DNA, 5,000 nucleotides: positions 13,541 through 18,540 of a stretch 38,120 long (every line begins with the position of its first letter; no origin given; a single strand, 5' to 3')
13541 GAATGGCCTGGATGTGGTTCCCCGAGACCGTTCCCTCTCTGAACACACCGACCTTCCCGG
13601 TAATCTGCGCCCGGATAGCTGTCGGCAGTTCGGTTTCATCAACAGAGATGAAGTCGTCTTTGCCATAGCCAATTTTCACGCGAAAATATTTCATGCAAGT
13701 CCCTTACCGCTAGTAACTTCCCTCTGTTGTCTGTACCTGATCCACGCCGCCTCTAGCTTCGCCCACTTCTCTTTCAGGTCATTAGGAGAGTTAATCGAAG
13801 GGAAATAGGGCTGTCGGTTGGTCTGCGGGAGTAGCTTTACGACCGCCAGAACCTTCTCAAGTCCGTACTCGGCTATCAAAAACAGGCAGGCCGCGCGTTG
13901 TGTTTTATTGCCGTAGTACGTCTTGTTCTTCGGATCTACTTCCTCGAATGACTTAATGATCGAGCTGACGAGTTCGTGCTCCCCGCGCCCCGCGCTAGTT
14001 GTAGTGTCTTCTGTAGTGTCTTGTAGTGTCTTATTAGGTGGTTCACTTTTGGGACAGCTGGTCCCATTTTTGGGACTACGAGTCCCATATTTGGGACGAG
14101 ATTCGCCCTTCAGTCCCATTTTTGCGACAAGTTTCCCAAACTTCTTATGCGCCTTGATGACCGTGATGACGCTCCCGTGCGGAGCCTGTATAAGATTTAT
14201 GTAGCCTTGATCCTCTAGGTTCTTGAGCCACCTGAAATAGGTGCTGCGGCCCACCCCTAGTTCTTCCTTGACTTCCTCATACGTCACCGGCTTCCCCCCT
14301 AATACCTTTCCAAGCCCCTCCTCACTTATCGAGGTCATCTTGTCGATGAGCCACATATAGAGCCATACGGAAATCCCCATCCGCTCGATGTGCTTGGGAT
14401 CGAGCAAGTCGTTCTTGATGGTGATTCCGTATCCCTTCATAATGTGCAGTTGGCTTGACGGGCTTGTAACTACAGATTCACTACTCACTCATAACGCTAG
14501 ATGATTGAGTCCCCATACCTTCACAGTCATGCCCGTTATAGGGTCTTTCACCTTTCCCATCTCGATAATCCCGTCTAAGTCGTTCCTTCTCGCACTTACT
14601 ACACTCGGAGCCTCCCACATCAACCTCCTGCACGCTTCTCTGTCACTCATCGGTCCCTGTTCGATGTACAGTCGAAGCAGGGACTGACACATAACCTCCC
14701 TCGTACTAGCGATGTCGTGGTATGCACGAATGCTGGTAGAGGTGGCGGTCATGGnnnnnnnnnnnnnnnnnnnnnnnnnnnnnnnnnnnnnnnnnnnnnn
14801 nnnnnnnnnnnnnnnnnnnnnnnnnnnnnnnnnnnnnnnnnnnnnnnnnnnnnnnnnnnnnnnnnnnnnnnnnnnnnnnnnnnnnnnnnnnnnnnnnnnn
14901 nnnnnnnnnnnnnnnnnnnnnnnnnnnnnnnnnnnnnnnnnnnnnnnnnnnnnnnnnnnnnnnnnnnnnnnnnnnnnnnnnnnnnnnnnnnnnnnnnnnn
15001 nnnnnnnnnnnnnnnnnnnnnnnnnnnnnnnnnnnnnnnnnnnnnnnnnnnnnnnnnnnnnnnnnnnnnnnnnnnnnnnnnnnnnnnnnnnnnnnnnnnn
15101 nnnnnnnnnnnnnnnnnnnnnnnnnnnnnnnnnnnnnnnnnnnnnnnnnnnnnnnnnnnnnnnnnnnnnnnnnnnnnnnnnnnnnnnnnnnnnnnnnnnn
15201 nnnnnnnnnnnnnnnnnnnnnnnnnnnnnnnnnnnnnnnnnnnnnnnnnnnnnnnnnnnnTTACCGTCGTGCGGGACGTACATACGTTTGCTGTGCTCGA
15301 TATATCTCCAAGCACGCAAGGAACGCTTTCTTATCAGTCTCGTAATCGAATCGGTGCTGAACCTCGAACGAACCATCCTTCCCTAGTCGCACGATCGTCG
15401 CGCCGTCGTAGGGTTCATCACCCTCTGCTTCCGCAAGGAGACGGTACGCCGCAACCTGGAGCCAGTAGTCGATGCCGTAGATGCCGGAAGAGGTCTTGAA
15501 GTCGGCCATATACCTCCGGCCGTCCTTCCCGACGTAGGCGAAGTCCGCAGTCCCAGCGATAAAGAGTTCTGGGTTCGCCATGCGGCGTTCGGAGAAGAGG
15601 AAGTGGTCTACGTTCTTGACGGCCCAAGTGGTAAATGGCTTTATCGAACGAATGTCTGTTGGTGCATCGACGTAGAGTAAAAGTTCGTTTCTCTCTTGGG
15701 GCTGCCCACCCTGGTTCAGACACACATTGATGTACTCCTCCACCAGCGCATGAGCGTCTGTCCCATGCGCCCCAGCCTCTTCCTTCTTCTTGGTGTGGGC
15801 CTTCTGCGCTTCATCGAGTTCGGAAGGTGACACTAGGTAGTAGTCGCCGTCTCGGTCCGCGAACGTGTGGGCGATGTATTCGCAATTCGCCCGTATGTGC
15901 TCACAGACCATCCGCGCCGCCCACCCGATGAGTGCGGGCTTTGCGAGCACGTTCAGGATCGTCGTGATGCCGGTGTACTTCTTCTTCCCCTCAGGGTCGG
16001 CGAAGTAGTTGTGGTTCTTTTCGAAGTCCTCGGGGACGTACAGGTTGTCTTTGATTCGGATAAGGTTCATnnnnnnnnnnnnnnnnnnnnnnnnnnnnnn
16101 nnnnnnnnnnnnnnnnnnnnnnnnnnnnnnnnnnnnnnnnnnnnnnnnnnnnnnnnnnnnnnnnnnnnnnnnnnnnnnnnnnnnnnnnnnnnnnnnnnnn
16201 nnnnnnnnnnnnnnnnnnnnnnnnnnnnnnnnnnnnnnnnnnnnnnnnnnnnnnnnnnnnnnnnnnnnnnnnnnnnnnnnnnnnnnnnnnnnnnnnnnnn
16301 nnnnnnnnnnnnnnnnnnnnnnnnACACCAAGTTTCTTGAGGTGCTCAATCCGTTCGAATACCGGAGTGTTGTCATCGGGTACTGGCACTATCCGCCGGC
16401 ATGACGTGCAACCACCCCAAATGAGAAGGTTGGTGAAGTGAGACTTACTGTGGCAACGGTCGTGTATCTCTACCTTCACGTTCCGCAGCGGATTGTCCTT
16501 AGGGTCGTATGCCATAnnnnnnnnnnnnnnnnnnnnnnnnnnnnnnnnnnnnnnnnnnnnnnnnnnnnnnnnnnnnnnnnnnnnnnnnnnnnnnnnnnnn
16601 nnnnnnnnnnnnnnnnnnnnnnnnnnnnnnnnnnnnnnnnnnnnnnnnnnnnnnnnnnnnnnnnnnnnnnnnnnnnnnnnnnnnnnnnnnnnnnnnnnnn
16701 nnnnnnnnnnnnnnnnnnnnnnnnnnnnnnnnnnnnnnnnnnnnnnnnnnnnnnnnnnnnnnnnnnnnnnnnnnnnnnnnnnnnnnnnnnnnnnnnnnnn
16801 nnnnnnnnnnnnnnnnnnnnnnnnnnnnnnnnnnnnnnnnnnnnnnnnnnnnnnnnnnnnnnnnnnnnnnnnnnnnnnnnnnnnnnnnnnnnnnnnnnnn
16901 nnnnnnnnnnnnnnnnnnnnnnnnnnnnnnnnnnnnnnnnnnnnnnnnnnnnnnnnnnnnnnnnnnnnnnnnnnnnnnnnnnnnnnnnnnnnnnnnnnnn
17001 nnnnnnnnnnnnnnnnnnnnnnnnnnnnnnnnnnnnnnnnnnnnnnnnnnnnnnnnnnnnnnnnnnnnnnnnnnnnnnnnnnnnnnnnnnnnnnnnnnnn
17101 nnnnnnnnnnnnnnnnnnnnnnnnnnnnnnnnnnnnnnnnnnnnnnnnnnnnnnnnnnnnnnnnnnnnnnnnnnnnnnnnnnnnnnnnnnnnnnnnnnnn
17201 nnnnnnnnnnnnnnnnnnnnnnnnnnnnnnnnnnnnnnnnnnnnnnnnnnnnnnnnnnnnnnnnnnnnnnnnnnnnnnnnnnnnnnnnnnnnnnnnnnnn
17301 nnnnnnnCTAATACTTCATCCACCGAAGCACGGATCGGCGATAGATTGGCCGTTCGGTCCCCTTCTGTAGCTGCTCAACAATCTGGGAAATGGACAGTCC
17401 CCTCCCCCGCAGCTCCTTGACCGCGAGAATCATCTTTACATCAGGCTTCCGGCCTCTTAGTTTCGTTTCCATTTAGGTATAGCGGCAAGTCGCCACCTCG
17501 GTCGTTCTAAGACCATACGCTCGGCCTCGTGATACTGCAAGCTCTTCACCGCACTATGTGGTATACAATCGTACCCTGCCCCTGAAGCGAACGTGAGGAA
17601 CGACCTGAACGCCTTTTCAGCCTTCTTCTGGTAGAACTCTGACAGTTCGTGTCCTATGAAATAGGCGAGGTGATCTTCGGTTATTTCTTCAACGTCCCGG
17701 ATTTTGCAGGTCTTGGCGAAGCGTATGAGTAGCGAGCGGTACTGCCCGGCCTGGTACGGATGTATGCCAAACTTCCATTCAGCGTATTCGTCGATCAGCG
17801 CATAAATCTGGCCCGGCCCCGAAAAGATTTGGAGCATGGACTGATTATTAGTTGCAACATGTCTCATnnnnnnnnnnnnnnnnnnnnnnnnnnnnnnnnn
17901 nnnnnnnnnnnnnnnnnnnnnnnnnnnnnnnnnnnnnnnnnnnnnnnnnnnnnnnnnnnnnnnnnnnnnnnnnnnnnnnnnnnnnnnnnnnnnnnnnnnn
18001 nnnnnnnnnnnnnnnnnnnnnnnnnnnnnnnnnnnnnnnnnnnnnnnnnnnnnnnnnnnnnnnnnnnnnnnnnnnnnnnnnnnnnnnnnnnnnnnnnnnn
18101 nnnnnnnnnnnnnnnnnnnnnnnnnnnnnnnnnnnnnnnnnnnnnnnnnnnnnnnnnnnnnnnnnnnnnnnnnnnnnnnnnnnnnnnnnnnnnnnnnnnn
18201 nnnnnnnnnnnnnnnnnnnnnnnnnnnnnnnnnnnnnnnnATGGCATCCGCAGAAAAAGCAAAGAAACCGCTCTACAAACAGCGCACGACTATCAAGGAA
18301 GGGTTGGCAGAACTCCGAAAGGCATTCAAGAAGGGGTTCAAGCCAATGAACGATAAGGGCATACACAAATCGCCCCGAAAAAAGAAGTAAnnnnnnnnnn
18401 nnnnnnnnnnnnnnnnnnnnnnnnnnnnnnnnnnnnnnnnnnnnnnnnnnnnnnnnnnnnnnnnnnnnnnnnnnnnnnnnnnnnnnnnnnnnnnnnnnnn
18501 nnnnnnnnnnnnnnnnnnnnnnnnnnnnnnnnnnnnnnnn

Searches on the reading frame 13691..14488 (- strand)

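Call 65: search_protein_families(library=pfam, proteins=[window:13691-14488:-], max_evalue=0.01)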
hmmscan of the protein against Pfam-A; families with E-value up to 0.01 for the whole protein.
window:13691-14488:- (265 aa): 5 families
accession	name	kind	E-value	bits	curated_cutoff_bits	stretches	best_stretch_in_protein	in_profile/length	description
PF13730.12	HTH_36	-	0.00038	20.6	25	1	69-97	27-55/55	Helix-turn-helix domain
PF01978.25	TrmB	-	0.00084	19.6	25.6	1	66-101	21-56/68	Sugar-specific transcriptional regulator TrmB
PF13384.12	HTH_23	-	0.0024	18.1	24.6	1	69-95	19-45/50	Homeodomain-like domain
PF25213.1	HVO_A0261_N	-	0.0042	17.4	35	1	62-98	19-55/86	HVO_A0261 N-terminal domain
PF13022.12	HTH_Tnp_1_2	-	0.0088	16.6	27.9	0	69-92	28-51/122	Helix-turn-helix of insertion element transposase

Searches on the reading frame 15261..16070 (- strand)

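Call 11: search_protein_families(library=pfam, proteins=[window:15261-16070:-], max_evalue=0.01)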
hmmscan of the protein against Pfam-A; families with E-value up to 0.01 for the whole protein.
window:15261-16070:- (269 aa): 0 families

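Call 12: search_protein_families(library=phrogs, proteins=[window:15261-16070:-], max_evalue=0.01)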
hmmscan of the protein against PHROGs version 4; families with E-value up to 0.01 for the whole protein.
window:15261-16070:- (269 aa): 4 families
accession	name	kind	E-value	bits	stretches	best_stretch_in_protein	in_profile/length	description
phrog_298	-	DNA, RNA and nucleotide metabolism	1.5e-23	84.6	1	16-264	52-259/293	exonuclease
phrog_69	-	DNA, RNA and nucleotide metabolism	2.9e-08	34.2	1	93-244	115-278/501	exonuclease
phrog_466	-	DNA, RNA and nucleotide metabolism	1.1e-05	26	1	29-209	130-314/446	exonuclease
phrog_1706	-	DNA, RNA and nucleotide metabolism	0.0092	16.5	0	92-229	77-184/293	CRISPR/Cas system associated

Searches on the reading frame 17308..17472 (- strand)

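Call 11: search_protein_families(library=pfam, proteins=[window:17308-17472:-], max_evalue=0.01)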
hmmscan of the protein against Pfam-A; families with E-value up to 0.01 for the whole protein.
window:17308-17472:- (54 aa): 1 family
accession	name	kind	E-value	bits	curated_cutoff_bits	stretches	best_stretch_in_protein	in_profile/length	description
PF02796.21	HTH_7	-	0.0015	19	23.8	1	7-35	1-31/45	Helix-turn-helix domain of resolvase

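Call 12: search_protein_families(library=phrogs, proteins=[window:17308-17472:-], max_evalue=0.01)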
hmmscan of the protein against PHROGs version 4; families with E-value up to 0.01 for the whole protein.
window:17308-17472:- (54 aa): 0 families

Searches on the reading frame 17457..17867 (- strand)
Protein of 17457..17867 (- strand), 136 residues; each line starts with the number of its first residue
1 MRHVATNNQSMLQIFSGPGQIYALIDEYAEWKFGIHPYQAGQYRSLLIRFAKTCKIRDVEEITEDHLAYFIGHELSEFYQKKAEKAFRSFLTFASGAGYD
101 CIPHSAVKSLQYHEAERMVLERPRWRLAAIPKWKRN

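Call 11: search_protein_families(library=pfam, proteins=[window:17457-17867:-], max_evalue=0.01)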
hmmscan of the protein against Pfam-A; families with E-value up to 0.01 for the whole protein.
window:17457-17867:- (136 aa): 0 families

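Call 12: search_protein_families(library=phrogs, proteins=[window:17457-17867:-], max_evalue=0.01)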
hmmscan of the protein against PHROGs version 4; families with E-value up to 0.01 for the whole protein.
window:17457-17867:- (136 aa): 1 family
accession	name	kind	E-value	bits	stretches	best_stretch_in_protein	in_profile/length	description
phrog_3990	-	head and packaging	0.0073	16.4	0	71-123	224-278/390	major head protein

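Call 25: find_related_loci(query=window:17457-17867:-, collection=viral_contigs, flank=4000)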
Query window:17457-17867:- (136 aa) in viral_contigs; peptide patterns used: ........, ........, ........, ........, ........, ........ (x = any residue, [..] = any of these).
15 stretches matched a pattern, but none encodes a relative of the query by tblastn (E <= 1e-3).

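Call 27: find_homologous_proteins(query=window:17457-17867:-)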
Query window:17457-17867:- (136 aa): 4 proteins with E <= 0.001 among 11 candidates.
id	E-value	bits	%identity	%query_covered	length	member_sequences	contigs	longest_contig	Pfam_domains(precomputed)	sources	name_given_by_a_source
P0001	9.1e-81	286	100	93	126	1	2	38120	-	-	-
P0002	2.2e-44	169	63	93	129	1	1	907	-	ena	-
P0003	3.2e-42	162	58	100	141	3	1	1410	-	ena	-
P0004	3.3e-40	155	55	100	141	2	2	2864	-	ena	-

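Call 28: find_encoding_contigs(protein=P0004, flank=5000)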
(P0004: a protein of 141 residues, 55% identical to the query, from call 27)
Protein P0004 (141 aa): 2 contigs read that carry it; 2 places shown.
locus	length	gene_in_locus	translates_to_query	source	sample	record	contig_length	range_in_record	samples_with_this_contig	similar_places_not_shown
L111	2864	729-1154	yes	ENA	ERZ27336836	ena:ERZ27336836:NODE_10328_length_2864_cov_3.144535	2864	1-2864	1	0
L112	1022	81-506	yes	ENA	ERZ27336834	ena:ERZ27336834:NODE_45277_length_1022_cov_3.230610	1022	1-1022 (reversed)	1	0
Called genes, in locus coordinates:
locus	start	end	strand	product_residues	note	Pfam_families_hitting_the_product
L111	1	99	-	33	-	?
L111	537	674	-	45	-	-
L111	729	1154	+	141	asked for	-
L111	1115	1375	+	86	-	-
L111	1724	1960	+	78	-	-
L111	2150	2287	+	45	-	-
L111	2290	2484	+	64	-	-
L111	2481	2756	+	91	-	-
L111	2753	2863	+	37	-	?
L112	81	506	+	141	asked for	-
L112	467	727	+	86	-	-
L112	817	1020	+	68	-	?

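Call 29: find_encoding_contigs(protein=P0003, flank=5000)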
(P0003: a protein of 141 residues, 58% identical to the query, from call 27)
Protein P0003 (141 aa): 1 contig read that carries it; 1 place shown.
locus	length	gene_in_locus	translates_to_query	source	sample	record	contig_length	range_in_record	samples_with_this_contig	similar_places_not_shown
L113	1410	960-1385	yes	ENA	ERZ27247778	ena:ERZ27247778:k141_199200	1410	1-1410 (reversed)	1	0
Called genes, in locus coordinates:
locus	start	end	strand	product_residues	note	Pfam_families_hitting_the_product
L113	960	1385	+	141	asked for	-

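Call 30: find_encoding_contigs(protein=P0002, flank=5000)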
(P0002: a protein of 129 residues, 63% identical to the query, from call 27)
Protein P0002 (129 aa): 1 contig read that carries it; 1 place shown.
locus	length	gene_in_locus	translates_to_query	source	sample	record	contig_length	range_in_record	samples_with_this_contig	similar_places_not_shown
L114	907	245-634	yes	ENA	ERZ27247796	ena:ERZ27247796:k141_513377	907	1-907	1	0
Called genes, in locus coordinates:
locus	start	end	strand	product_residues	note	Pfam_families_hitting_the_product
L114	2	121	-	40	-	?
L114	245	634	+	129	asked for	-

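Call 46: find_encoding_contigs(protein=P0001, flank=10000)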
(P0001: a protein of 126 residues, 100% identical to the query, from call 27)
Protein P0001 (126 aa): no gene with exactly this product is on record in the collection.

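Call 50: find_homologous_proteins(query=A2, max_evalue=0.01)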
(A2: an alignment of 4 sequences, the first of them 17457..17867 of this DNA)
Query A2 (4 sequences) (136 aa, profile of the alignment): 9 proteins with E <= 0.01 among 168 candidates.
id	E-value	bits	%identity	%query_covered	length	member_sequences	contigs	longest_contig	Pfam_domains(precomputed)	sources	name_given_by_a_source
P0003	6.6e-79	281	58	100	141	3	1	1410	-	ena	-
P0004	3.9e-78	278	55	100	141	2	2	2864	-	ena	-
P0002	1.7e-67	244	63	93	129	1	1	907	-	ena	-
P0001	6.2e-66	239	100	93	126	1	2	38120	-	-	-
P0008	2.9e-48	181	52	90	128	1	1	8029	-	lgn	-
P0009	8.5e-47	177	47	99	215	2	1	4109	-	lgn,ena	-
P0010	2.0e-46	175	50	89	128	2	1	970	-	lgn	-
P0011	4.1e-46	174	51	88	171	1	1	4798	-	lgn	-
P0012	1.7e-44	169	46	90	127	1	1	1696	-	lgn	-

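Call 51: find_encoding_contigs(protein=P0008, flank=6000)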
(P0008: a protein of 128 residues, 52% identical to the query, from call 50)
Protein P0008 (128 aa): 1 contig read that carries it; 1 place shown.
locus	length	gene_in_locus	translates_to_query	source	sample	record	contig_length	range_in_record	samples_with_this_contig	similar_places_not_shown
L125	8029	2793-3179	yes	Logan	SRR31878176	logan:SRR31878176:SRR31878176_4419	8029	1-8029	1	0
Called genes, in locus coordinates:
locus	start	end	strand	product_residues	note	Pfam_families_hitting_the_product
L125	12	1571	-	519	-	PF00118:Cpn60_TCP1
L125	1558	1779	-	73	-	-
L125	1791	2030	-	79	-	-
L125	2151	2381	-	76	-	-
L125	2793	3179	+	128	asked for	-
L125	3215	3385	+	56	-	PF13936:HTH_38 (weak)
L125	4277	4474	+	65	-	-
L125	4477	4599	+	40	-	-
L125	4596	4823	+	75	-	-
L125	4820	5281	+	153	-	PF09643:YopX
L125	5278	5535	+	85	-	-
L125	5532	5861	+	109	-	-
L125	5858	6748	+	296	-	-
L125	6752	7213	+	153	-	-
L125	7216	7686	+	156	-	-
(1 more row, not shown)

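Call 52: find_encoding_contigs(protein=P0009, flank=6000)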
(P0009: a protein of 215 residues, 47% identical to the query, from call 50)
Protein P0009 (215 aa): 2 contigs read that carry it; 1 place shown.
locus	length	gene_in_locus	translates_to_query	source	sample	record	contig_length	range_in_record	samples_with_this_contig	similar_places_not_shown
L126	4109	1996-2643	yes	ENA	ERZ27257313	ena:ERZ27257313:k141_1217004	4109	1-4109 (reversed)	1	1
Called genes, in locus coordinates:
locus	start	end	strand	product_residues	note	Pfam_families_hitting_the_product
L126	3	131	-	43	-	?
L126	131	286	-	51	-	-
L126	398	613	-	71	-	-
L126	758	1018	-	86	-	PF00166:Cpn10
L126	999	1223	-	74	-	-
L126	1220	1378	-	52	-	-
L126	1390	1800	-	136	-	-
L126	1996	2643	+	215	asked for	-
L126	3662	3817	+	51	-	-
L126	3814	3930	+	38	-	-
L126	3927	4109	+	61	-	?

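Call 53: find_encoding_contigs(protein=P0010, flank=6000)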
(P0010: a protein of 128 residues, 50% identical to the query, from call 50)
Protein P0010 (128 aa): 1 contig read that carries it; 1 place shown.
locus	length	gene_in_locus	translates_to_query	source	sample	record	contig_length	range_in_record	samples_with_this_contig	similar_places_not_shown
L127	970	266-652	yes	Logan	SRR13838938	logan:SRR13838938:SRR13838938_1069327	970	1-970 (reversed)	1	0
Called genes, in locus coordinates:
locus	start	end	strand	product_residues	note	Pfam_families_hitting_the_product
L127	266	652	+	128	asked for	-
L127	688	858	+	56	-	PF13936:HTH_38 (weak), PF19575:HTH_58 (weak)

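Call 54: find_encoding_contigs(protein=P0011, flank=6000)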
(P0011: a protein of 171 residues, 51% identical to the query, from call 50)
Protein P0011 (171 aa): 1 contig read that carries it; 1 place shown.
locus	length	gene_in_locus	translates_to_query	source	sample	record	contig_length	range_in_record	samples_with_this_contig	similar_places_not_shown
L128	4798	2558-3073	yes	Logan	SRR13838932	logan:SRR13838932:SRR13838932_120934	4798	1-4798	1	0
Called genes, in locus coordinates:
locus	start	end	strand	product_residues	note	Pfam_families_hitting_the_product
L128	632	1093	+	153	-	-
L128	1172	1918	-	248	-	PF13482:RNase_H_2, PF01612:DNA_pol_A_exo1 (weak)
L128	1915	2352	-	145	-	-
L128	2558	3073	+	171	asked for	-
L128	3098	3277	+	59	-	-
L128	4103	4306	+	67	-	-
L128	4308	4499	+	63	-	-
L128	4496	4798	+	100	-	?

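Call 55: find_encoding_contigs(protein=P0012, flank=6000)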
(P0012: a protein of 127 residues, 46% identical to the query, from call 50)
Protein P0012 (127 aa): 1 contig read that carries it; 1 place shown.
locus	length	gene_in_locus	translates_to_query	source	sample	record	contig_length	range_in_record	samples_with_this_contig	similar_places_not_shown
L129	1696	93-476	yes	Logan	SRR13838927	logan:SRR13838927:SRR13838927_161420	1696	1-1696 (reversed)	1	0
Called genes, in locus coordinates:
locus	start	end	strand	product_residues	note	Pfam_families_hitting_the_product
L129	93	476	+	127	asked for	-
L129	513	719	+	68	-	-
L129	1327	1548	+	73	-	-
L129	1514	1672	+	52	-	-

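Call 61: find_related_loci(query=A3, collection=genome_contigs, flank=5000)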
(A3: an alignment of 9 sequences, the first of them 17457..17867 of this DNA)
Query A3 (136 aa) in genome_contigs; peptide patterns used: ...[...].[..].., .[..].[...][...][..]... (x = any residue, [..] = any of these).
128 stretches matched a pattern, but none encodes a relative of the query by tblastn (E <= 1e-3).

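Call 62: find_related_loci(query=A3, collection=viral_contigs, flank=5000)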
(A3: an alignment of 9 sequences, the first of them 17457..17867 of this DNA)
Query A3 (136 aa) in viral_contigs; peptide patterns used: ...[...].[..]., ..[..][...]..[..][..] (x = any residue, [..] = any of these).
71 stretches matched a pattern, but none encodes a relative of the query by tblastn (E <= 1e-3).
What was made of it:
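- Tried and rejected: g136 and its family profile found nothing in IMG/VR or in 185,579 species genomes, so there is no prophage or host clue (calls 25, 61, 62).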

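Call 98: predict_structure(alignment_id=A2)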
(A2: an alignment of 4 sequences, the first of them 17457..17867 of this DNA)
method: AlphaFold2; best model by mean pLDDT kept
length: 136 residues; sequences in the alignment: 4
mean_pLDDT: 70.9   pTM: 0.64
mean pLDDT of the five models: 70.9, 70.1, 70.0, 69.7, 50.3
residues with pLDDT >= 90: 13; 70-90: 71; 50-70: 14; < 50: 38
segments of 3 or more residues with pLDDT < 50: 1-13, 112-136
pLDDT, mean of each block of 10 residues (from residue 1): 40 56 87 69 85 88 88 82 89 90 80 46 43 37
secondary structure, 60 per line:
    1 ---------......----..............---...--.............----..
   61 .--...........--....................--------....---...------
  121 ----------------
elements in order: H10-15 H20-33 H42-54 H64-74 H77-96 H105-108

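Call 101: fold_search(model_id=the predicted structure, library=pdb)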
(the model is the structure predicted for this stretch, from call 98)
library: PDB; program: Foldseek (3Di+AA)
matches with E <= 10: 66; with E <= 0.001: 0
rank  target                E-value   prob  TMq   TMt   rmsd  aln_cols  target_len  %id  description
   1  5hxy_F                4.3e-01  0.94  0.45  0.25   3.3        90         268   20  Crystal structure of XerA recombinase (released 2017-02-01)
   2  2khv_MODEL_1_A        1.3e+00  0.69  0.48  0.59   6.4       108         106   13  Solution NMR structure of protein Nmul_A0922 from Nitrosospira multiformis. Northeast Structural Genomics Cons (released 2009-04-21)
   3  2kob_MODEL_1_A        1.9e+00  0.69  0.51  0.62   5.7       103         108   12  Solution NMR structure of CLOLEP_01837 (fragment 61-160) from Clostridium leptum. Northeast Structural Genomic (released 2009-09-29)
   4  2kj8_MODEL_1_A        1.9e+00  0.35  0.42  0.47   4.8       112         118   18  NMR structure of fragment 87-196 from the putative phage integrase IntS of E. coli: Northeast Structural Genom (released 2009-07-07)
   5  1z19_A                2.1e+00  0.57  0.49  0.27   5.7       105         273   18  Crystal structure of a lambda integrase(75-356) dimer bound to a COC' core site (released 2005-06-28)
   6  1z19_B                2.1e+00  0.57  0.48  0.26   5.6       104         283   18  Crystal structure of a lambda integrase(75-356) dimer bound to a COC' core site (released 2005-06-28)
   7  4nrh_C                2.1e+00  0.23  0.30  0.17   6.9        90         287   14  CopN-Scc3 complex (released 2014-10-15)
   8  2kj5_MODEL_1_A        2.3e+00  0.51  0.46  0.52   4.0        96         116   18  Solution NMR structure of a domain from a putative phage integrase protein Nmul_A0064 from Nitrosospira multif (released 2009-06-02)
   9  4nrh_A                3.1e+00  0.18  0.30  0.17   6.9        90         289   16  CopN-Scc3 complex (released 2014-10-15)
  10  4bpj_A                3.2e+00  0.09  0.28  0.27   8.4       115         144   14  Mcl-1 bound to alpha beta Puma BH3 peptide 3 (released 2014-04-09)
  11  2kd1_MODEL_1_A        3.4e+00  0.20  0.38  0.42   5.6       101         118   17  Solution NMR structure of the integrase-like domain from Bacillus cereus ordered locus BC_1272. Northeast Stru (released 2009-01-20)
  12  2oxo                  3.6e+00  0.35  0.44  0.60   3.9        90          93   18  Crystallization and structure determination of the core-binding domain of bacteriophage lambda integrase (released 2008-02-26)
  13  2kru_MODEL_1_A        3.8e+00  0.08  0.18  0.32   9.1        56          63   12  Solution NMR structure of the PCP_red domain of light-independent protochlorophyllide reductase subunit B from (released 2010-02-16)
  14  6g3d                  3.8e+00  0.06  0.22  0.09  14.1       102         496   14  Crystal structure of Native EDDS lyase (released 2018-05-16)
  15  3nrw                  4.0e+00  0.44  0.47  0.59   3.6        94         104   13  Crystal Structure of the N-terminal domain of Phage integrase/site-specific recombinase (tnp) from Haloarcula marismortu (released 2010-08-25)
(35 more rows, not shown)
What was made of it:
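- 17457..17867 (-): g136, the first leftward gene and the syntenic partner of the leader in all 9 loci. The model resembles the core-binding domain of tyrosine recombinases, without a catalytic domain. Calls 98, 101 (pLDDT 71; XerA probability 0.94, lambda Int core-binding domain, all E > 0.1).
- The model resembles the DNA-binding core-binding domain of tyrosine recombinases (calls 98, 101).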

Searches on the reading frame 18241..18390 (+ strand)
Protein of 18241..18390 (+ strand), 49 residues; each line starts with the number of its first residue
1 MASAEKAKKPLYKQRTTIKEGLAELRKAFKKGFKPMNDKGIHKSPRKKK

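Call 11: search_protein_families(library=pfam, proteins=[window:18241-18390:+], max_evalue=0.01)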
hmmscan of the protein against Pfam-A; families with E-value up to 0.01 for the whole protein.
window:18241-18390:+ (49 aa): 0 families

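Call 12: search_protein_families(library=phrogs, proteins=[window:18241-18390:+], max_evalue=0.01)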
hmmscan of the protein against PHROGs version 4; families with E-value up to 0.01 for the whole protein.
window:18241-18390:+ (49 aa): 0 families

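Call 43: find_homologous_proteins(query=A1, max_evalue=0.01)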
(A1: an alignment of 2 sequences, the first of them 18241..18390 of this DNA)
Query A1 (2 sequences) (49 aa, profile of the alignment): 3 proteins with E <= 0.01 among 4 candidates.
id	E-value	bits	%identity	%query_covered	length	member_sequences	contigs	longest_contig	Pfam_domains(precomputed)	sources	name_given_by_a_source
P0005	1.8e-26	110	100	100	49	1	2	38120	-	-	-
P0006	2.1e-17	81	70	100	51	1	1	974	-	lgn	-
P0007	8.0e-9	53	65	69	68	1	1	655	-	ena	-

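Call 44: find_encoding_contigs(protein=P0006, flank=5000)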
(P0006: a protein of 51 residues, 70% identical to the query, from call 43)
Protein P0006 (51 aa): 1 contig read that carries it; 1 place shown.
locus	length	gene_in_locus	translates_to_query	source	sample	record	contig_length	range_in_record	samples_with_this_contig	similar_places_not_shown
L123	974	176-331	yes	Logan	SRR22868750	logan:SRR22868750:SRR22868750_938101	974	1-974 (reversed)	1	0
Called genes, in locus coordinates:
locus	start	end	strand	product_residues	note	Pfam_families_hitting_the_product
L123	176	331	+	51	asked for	-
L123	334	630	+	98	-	-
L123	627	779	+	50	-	-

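Call 45: find_encoding_contigs(protein=P0007, flank=5000)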
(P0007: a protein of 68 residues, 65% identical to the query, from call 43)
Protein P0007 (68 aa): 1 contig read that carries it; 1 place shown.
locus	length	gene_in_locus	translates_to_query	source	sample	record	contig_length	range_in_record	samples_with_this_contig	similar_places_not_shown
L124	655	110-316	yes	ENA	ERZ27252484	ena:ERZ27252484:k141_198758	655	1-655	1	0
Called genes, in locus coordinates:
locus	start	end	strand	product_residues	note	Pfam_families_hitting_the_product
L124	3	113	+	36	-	?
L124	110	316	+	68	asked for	-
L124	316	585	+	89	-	-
